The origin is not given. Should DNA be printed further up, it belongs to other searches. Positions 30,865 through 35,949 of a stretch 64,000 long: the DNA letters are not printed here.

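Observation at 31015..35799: Giant MshQ-like LamG-repeat surface protein with foreign composition inside the conserved thrS-infC-rpmI-rplT-pheST cluster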

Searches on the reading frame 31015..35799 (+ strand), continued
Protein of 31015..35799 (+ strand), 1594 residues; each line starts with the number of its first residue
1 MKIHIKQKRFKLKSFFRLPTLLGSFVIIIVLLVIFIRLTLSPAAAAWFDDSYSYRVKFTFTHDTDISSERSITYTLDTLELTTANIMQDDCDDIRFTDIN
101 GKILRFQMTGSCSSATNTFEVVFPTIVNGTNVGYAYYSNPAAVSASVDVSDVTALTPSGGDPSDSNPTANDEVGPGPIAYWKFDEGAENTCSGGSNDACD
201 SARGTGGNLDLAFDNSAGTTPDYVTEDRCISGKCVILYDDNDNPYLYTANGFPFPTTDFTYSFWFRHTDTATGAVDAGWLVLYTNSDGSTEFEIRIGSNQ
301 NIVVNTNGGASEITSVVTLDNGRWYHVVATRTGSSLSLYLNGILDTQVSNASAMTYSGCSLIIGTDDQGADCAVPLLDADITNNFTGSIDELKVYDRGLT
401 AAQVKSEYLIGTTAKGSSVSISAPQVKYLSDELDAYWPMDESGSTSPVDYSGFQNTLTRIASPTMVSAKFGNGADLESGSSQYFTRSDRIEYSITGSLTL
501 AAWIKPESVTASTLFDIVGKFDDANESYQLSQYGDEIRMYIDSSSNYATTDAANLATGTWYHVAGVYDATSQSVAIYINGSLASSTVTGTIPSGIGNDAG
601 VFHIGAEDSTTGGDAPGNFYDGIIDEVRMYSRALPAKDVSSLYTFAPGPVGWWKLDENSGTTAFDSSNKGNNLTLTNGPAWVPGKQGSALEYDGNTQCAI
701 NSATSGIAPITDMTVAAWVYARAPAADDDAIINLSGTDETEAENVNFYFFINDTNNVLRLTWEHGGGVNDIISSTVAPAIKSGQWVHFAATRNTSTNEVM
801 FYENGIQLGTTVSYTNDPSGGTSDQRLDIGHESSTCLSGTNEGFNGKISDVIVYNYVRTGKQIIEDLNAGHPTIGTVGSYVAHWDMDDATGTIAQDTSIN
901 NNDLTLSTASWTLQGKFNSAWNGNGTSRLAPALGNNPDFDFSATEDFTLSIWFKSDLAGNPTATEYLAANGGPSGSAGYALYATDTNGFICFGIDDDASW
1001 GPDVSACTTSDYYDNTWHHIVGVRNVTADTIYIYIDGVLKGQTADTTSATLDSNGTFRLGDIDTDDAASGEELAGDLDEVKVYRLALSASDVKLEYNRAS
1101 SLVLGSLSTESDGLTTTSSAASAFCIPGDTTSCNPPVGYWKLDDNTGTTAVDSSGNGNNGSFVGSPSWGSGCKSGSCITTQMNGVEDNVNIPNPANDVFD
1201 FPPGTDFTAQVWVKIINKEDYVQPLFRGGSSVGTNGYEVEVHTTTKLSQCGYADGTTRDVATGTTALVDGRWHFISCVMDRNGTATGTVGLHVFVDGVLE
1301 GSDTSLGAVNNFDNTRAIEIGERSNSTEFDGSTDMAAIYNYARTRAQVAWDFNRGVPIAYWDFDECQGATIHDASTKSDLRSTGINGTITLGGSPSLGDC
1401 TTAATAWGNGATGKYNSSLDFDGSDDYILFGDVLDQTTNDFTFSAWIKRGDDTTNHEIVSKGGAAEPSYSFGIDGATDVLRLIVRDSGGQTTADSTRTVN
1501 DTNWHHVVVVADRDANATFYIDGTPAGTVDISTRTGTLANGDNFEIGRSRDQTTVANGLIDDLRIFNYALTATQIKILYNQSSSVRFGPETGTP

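Call 13: find_encoding_contigs(protein=P0002, flank=10000, max_places=3)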
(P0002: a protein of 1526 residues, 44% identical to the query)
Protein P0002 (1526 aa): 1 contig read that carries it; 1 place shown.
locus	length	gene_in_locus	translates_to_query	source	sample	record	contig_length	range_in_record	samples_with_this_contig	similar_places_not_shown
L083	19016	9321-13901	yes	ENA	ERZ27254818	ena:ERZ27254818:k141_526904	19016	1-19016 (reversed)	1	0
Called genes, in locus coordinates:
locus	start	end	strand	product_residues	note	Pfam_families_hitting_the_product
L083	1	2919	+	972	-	?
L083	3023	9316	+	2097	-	PF07953:Toxin_R_bind_N (faint), PF13385:Laminin_G_3, PF02210:Laminin_G_2 (faint), PF22925:TS_C (faint), PF13385:Laminin_G_3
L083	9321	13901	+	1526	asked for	PF07953:Toxin_R_bind_N, PF13385:Laminin_G_3, PF02210:Laminin_G_2 (faint), PF00354:Pentaxin (faint), PF13385:Laminin_G_3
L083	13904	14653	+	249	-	PF01835:MG2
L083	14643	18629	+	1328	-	-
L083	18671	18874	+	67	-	PF12728:HTH_17, PF13411:MerR_1, PF00376:MerR (weak)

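Call 18: search_protein_families(library=ncbifam, proteins=[window:31015-35799:+], max_evalue=0.01)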
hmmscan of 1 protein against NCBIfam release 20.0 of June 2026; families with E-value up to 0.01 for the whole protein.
window:31015-35799:+ (1594 aa): 1 family
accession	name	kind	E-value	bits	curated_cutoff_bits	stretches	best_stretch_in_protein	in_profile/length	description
NF052521.1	TafC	equivalog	6.4e-52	176.9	410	5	1358-1584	149-365/373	TafC family fimbrial protein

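Call 24: find_related_loci(query=A2, collection=metagenome_contigs, flank=10000)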
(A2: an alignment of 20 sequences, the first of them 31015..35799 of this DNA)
Query A2 (1594 aa) in metagenome_contigs; peptide patterns used: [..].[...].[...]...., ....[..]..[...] (x = any residue, [..] = any of these).
598 stretches matched a pattern (row limit reached: there are more); 507 encode a relative of the query (tblastn E <= 1e-3); the best 80 are kept; 78 distinct loci.
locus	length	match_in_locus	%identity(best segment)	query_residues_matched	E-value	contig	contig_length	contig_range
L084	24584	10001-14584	43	1-1594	0e+0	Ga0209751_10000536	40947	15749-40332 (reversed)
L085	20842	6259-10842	43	1-1594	0e+0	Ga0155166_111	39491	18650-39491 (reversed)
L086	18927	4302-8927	38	2-1594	0e+0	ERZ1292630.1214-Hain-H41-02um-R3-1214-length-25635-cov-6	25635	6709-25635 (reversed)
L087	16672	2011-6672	34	3-1589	0e+0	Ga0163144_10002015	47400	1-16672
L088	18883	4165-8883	33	22-1594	0e+0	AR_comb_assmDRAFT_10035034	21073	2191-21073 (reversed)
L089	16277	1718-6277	32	3-1594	0e+0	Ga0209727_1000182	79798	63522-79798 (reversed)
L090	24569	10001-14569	32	3-1594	0e+0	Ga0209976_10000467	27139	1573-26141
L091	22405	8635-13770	35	17-1594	0e+0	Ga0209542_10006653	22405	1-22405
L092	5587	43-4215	34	171-1594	0e+0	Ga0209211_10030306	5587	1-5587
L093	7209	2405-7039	31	17-1594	1e-178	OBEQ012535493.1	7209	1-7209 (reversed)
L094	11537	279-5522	34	12-1594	5e-176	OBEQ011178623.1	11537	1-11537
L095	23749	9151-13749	43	1-1594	0e+0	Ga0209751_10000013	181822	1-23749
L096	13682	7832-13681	34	1-1594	2e-170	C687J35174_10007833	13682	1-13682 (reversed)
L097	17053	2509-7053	31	4-1594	5e-170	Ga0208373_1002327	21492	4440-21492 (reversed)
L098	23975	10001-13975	33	175-1594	3e-170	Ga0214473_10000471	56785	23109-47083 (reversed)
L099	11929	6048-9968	34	141-1594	2e-166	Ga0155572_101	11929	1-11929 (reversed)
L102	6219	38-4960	32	72-1594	2e-165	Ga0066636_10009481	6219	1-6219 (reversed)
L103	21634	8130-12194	33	149-1594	1e-162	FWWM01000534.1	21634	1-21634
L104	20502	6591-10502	34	175-1594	5e-162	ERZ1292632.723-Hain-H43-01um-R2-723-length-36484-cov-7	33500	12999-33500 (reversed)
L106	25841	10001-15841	31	1-1594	1e-158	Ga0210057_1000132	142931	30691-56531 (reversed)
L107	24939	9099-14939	31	1-1594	1e-158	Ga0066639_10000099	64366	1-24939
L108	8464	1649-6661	32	13-1594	2e-155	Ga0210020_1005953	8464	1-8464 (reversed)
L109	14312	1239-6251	32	13-1594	4e-155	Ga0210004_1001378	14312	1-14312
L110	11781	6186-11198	32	13-1594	9e-155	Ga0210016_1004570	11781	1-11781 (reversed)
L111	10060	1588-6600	32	13-1594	8e-155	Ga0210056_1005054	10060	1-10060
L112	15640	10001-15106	32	14-1594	6e-155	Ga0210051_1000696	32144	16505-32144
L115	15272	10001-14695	30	4-1594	8e-151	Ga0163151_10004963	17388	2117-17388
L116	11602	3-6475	32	15-1594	3e-150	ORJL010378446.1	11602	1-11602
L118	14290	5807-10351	30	1-1594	4e-148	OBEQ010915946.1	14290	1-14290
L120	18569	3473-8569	41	3-1594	9e-145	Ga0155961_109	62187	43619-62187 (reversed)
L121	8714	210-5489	31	3-1594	7e-143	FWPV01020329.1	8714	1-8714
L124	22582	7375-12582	32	26-1594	3e-141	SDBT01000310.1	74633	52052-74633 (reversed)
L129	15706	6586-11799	31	1-1594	1e-133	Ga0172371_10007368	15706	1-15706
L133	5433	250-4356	30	172-1594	1e-132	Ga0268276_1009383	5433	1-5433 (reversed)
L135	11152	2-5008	31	94-1594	2e-129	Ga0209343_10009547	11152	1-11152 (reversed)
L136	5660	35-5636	33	5-1594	3e-130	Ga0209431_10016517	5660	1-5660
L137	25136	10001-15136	30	36-1594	2e-129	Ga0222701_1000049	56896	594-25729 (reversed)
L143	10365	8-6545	31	35-1594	2e-125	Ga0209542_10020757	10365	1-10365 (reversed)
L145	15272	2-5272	32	48-1594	1e-145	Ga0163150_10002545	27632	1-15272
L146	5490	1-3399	31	149-1594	2e-124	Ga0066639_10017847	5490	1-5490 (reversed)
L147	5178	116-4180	29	175-1594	5e-124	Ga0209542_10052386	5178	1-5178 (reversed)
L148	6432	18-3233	31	317-1594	3e-122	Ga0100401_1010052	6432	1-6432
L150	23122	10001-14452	34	42-1594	0e+0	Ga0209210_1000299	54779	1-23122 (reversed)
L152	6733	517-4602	29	161-1594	5e-121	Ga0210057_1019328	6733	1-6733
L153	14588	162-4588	34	1-1594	2e-147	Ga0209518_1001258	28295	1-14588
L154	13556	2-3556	31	134-1594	7e-117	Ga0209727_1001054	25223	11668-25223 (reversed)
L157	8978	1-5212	36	172-1594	2e-115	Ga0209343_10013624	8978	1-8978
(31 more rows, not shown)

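Call 25: find_related_loci(query=A2, collection=viral_contigs, flank=10000)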
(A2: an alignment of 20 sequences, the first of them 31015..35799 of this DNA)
Query A2 (1594 aa) in viral_contigs; peptide patterns used: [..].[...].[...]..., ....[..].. (x = any residue, [..] = any of these).
195 stretches matched a pattern; 98 encode a relative of the query (tblastn E <= 1e-3); the best 80 are kept; 80 distinct loci.
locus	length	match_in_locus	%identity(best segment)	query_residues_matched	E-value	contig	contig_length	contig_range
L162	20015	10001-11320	32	319-1580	1e-22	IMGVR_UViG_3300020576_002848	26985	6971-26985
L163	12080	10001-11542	30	322-1580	7e-20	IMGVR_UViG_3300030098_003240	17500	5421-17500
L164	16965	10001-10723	31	497-1581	2e-18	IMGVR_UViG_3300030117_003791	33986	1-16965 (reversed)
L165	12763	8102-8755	31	497-1582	1e-17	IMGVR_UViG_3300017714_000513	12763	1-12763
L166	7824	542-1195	31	497-1582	1e-17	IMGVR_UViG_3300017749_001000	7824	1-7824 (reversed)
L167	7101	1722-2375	31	497-1582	1e-17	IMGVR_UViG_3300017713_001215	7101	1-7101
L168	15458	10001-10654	31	497-1582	2e-17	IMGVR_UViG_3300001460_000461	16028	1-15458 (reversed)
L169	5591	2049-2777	29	497-1582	2e-17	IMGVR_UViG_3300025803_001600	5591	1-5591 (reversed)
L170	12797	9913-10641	29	497-1582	2e-17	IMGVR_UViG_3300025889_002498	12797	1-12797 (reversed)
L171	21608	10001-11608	24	236-1581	4e-17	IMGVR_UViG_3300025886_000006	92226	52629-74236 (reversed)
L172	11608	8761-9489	30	497-1582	5e-17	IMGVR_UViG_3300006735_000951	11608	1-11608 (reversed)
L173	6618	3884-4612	29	497-1582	7e-17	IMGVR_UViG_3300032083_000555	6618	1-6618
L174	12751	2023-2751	29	497-1582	8e-17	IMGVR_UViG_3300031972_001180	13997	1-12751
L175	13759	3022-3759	29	497-1581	1e-16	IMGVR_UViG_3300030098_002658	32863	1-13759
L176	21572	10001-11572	24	143-1587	1e-16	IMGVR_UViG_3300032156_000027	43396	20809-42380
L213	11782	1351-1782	31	1-142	9e-12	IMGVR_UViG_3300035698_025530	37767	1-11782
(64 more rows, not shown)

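Call 32: search_solved_structures(query=window:31015-35799:+, max_evalue=0.001)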
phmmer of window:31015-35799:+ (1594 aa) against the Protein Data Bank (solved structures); distinct sequences matched with E-value up to 0.001: 2.
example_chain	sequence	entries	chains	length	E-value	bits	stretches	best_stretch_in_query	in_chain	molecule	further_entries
4qvs_A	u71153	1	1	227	5.1e-08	34.2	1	435-645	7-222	S-layer domain-containing protein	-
3flp_A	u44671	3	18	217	0.00023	22.1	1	535-642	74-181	SAP-like pentraxin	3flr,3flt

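Call 40: search_protein_families(library=pfam, alignment_id=A2, max_evalue=0.001)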
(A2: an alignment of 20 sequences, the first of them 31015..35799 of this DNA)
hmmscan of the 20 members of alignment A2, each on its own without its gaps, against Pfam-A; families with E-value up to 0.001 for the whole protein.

A. member 1, window:31015-35799:+ (1594 aa): 5 families
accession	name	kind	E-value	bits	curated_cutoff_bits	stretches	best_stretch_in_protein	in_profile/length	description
PF13385.13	Laminin_G_3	-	3.5e-138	456.2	27.6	6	1422-1576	1-151/151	Concanavalin A-like lectin/glucanases superfamily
PF02210.31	Laminin_G_2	-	3.3e-20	73.2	22.9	1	280-394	10-123/126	Laminin G domain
PF07953.20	Toxin_R_bind_N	-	4.7e-16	59.5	23.8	1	1433-1569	48-190/191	Clostridium neurotoxin, N-terminal receptor binding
PF00354.24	Pentaxin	-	3.7e-11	43.5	25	0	499-645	28-169/194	Pentaxin family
PF00054.30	Laminin_G_1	-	1.9e-09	38.3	24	0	303-395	34-126/131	Laminin G domain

B. families by the number of members that match (of 20 scanned): 9 families
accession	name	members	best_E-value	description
PF13385.13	Laminin_G_3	20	5e-157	Concanavalin A-like lectin/glucanases superfamily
PF02210.31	Laminin_G_2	20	8.5e-24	Laminin G domain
PF07953.20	Toxin_R_bind_N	19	1.2e-35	Clostridium neurotoxin, N-terminal receptor binding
PF00054.30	Laminin_G_1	14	5.1e-16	Laminin G domain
PF10102.14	DUF2341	14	2.1e-09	Domain of unknown function (DUF2341)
PF00354.24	Pentaxin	12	1.6e-19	Pentaxin family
PF02973.23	Sialidase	12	1.8e-11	Sialidase, N-terminal domain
PF22925.3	TS_C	6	3.9e-10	Trans-sialidase, C-terminal domain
PF06439.18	3keto-disac_hyd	6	2.3e-06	3-keto-disaccharide hydrolase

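Call 44: find_homologous_proteins(query=L084:19904-21112:-, max_evalue=1e-20)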
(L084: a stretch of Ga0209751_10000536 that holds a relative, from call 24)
Query L084:19904-21112:- (402 aa): 8000 proteins with E <= 1e-20 among 8000 candidates; the best 120 are listed.
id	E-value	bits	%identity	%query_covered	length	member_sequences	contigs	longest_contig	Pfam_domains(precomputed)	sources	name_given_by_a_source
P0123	1.8e-269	911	100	100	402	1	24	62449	PF03129.26,PF00587.31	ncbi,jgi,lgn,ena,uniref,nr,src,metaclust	ncbi:hypothetical protein A3D85_03435 [Candidatus Amesbacteria bacterium RIFCSPHIGHO2_02_FULL_47_9]|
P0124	1.1e-268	909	100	100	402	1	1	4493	PF03129.26,PF00587.31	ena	-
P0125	4.9e-226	768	83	100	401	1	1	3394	PF03129.26,PF00587.31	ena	-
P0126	6.8e-217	738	81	100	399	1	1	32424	PF03129.26,PF00587.31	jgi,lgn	-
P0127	5.6e-212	722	78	99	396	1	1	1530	PF03129.26,PF00587.31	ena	-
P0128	1.2e-208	711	77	100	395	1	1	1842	PF03129.26,PF00587.31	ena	-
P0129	1.8e-208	710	77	100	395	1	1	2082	PF03129.26,PF00587.31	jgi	-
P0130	1.9e-208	710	77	100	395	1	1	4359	PF03129.26,PF00587.31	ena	-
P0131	3.5e-208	710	77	100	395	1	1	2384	PF03129.26,PF00587.31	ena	-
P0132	5.6e-208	709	77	100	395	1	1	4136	PF03129.26,PF00587.31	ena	-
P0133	6.1e-208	709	77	100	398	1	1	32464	PF03129.26,PF00587.31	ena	-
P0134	8.6e-208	708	78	100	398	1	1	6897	PF03129.26,PF00587.31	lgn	-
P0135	9.0e-208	708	77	100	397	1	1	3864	PF03129.26,PF00587.31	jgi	-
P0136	1.4e-207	708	77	100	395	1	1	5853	PF03129.26,PF00587.31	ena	-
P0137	2.4e-207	707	77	100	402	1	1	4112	PF03129.26,PF00587.31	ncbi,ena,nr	ncbi:MAG: prolyl-tRNA synthetase [Microgenomates group bacterium Gr01-1014_16]|nr:MAG: prolyl-tRNA s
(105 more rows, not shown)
